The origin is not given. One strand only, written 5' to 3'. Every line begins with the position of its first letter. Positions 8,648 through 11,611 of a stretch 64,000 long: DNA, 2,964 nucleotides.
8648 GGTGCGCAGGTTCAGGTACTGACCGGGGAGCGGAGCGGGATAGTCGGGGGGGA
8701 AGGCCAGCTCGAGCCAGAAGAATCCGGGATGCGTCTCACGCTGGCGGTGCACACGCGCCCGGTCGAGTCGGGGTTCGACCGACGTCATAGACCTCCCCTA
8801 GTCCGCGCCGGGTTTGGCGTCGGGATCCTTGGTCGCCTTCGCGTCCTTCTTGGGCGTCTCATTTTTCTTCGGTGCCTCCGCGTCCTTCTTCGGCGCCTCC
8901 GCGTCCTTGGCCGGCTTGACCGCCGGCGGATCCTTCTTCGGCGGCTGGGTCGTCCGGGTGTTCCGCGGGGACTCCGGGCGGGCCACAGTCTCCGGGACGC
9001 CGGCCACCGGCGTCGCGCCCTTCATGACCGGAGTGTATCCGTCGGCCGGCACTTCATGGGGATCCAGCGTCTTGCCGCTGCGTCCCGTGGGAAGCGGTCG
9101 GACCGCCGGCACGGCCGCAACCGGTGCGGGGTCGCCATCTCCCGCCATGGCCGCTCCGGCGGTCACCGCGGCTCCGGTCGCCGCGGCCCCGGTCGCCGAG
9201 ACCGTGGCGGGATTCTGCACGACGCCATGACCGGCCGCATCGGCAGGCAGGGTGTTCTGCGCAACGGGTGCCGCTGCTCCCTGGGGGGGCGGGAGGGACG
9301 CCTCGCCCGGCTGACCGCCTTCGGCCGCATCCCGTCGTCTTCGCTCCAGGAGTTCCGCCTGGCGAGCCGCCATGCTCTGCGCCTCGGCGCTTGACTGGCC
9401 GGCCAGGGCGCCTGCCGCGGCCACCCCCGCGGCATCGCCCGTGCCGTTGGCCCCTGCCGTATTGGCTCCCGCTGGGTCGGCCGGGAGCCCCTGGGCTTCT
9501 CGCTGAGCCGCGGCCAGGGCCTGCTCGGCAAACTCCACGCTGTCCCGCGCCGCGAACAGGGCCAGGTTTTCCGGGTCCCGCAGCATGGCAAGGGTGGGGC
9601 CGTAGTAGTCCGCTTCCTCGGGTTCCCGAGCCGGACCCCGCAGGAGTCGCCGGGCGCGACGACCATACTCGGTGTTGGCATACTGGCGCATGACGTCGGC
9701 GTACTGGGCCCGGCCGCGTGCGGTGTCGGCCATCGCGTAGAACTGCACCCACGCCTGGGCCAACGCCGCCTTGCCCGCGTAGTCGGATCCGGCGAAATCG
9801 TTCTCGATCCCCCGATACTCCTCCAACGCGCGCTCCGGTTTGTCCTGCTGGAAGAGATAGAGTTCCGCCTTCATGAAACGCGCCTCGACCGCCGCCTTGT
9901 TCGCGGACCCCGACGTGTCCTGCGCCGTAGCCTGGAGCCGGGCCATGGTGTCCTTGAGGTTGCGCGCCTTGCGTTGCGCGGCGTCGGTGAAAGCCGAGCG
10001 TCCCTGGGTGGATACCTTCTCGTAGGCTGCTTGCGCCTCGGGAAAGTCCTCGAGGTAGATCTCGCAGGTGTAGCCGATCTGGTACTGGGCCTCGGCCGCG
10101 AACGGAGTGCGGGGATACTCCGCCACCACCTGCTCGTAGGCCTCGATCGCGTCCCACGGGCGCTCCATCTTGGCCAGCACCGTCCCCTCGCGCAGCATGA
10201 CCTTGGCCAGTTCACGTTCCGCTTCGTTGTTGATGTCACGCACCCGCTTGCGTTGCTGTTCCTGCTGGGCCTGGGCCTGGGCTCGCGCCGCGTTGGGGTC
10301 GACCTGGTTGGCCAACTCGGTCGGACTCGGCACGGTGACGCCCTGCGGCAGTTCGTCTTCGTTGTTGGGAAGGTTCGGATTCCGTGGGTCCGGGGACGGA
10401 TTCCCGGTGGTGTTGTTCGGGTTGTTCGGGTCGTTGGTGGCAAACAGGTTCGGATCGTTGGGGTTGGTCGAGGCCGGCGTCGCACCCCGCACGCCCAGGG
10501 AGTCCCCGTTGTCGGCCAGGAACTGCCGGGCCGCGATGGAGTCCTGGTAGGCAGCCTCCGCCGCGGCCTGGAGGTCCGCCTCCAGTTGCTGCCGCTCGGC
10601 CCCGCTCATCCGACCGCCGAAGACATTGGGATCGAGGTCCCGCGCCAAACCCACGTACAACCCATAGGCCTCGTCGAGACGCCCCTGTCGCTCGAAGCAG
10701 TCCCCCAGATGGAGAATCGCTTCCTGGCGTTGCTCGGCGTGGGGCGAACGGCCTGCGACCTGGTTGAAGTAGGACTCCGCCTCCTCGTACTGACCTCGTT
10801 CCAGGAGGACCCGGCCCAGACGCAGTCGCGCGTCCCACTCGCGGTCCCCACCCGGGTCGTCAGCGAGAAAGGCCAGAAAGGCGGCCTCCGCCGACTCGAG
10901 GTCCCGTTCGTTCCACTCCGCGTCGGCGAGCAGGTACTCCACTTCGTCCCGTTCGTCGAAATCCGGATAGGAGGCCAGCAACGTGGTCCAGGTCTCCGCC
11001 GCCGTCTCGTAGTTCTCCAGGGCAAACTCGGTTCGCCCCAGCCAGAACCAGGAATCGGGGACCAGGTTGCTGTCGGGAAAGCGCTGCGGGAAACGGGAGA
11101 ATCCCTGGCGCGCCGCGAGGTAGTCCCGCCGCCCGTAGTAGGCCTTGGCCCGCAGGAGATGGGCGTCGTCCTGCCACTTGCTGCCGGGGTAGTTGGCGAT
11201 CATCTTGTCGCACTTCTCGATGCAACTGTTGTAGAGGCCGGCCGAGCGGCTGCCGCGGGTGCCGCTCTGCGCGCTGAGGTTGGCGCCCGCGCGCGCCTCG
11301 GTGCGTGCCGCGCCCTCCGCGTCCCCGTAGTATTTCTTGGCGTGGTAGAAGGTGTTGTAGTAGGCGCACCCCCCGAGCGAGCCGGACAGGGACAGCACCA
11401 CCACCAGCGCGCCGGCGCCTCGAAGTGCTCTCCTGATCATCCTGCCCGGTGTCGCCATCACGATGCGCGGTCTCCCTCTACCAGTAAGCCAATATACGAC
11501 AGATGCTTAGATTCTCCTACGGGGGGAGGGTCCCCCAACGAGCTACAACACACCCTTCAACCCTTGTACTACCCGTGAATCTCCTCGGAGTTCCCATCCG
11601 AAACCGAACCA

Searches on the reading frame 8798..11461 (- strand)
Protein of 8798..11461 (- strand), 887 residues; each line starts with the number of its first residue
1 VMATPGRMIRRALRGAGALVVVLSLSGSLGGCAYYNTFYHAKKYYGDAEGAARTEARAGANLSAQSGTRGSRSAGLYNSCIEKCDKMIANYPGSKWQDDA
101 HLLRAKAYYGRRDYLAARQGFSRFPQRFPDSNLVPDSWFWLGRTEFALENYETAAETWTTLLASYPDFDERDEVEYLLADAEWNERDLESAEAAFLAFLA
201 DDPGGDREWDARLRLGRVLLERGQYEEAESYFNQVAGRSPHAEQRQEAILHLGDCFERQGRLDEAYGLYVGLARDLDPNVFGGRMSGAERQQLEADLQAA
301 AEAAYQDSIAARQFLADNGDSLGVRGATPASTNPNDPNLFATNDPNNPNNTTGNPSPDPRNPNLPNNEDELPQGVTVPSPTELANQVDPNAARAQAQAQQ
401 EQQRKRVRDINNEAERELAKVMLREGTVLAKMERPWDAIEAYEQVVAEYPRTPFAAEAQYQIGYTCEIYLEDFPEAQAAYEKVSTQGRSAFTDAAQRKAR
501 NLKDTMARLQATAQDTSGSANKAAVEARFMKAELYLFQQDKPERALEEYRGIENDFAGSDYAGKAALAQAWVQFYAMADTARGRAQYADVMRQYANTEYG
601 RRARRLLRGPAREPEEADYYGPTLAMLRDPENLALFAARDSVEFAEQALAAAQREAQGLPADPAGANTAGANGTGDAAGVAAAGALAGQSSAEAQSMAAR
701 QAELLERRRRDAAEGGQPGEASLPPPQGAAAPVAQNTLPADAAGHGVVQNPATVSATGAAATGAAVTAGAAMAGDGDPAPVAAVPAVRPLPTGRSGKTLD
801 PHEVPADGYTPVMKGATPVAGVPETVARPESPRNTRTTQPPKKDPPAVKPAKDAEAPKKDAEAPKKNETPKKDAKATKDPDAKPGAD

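Call 10: search_protein_families(library=pfam, proteins=[window:8798-11461:-], max_evalue=0.01)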
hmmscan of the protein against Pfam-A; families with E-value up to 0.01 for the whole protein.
window:8798-11461:- (887 aa): 15 families
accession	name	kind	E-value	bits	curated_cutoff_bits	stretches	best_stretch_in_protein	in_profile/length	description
PF13174.12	TPR_6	-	3.1e-23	81.2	26.3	1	210-240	1-31/33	Tetratricopeptide repeat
PF07719.23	TPR_2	-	2.1e-13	49.7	27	1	211-236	3-28/34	Tetratricopeptide repeat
PF13181.12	TPR_8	-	2.7e-12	46.2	25.7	0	211-240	3-32/34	Tetratricopeptide repeat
PF13525.12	YfiO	-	2.1e-11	44.5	25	1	74-142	18-86/203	Outer membrane lipoprotein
PF00515.34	TPR_1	-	5.1e-11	42.3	27.8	0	210-235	2-27/34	Tetratricopeptide repeat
PF13432.12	TPR_16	-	3.2e-10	40.7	32.7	1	176-242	1-64/65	Tetratricopeptide repeat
PF14559.12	TPR_19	-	2.1e-09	38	25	2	219-268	1-47/68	Tetratricopeptide repeat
PF09976.15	TPR_21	-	8e-08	32.7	25.5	1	159-269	63-169/193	Tetratricopeptide repeat-like domain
PF13176.12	TPR_7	-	2.3e-06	27.7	27.9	0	248-272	1-25/36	Tetratricopeptide repeat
PF13428.12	TPR_14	-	6.6e-06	26.7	23.5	0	209-242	1-34/44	Tetratricopeptide repeat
PF13424.12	TPR_12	-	3e-05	24.5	30.1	2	176-235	7-71/77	Tetratricopeptide repeat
PF12895.13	ANAPC3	-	0.00011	22.9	27.2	0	77-155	5-76/82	Anaphase-promoting complex, cyclosome, subunit 3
PF13512.12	TPR_18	-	0.0022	18.6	21.9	0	74-148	23-97/145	Tetratricopeptide repeat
PF23300.3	HEAT_Nup120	-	0.0026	18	29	0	216-246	33-65/170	Nucleoporin Nup120, HEAT repeats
PF13431.12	TPR_17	-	0.0045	17.6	24.4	0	209-229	13-33/34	Tetratricopeptide repeat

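Call 11: search_protein_families(library=ncbifam, proteins=[window:8798-11461:-], max_evalue=0.01)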
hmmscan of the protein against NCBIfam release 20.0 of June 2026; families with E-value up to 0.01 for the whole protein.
window:8798-11461:- (887 aa): 7 families
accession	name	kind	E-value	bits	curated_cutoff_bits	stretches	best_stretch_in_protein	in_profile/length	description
TIGR02795.1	tol_pal_ybgF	equivalog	1.9e-37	128.5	90.1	6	111-171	15-75/119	tol-pal system protein YbgF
TIGR03302.1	OM_YfiO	subfamily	1.8e-20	73.4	81.4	1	73-145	45-117/239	outer membrane protein assembly factor BamD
NF052312.1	T9SS_PorW_SprE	equivalog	1e-14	54.1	250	1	34-274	26-281/716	type IX secretion system periplasmic lipoprotein PorW/SprE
NF008068.0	PRK10803.1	equivalog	2.9e-06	27.4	383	0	186-269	157-240/263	cell division protein CpoB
NF040959.1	MamA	equivalog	2.9e-05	23.6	200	0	416-499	34-112/204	magnetosome protein MamA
NF052415.1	T3SS_chap_SctY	equivalog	0.0012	19.3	70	0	74-124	53-103/106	type III secretion apparatus assembly chaperone SctY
NF053852.1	vesicle_Bd0635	exception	0.0035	17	250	0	179-249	145-215/223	CpoB-like predatory vesicle lipoprotein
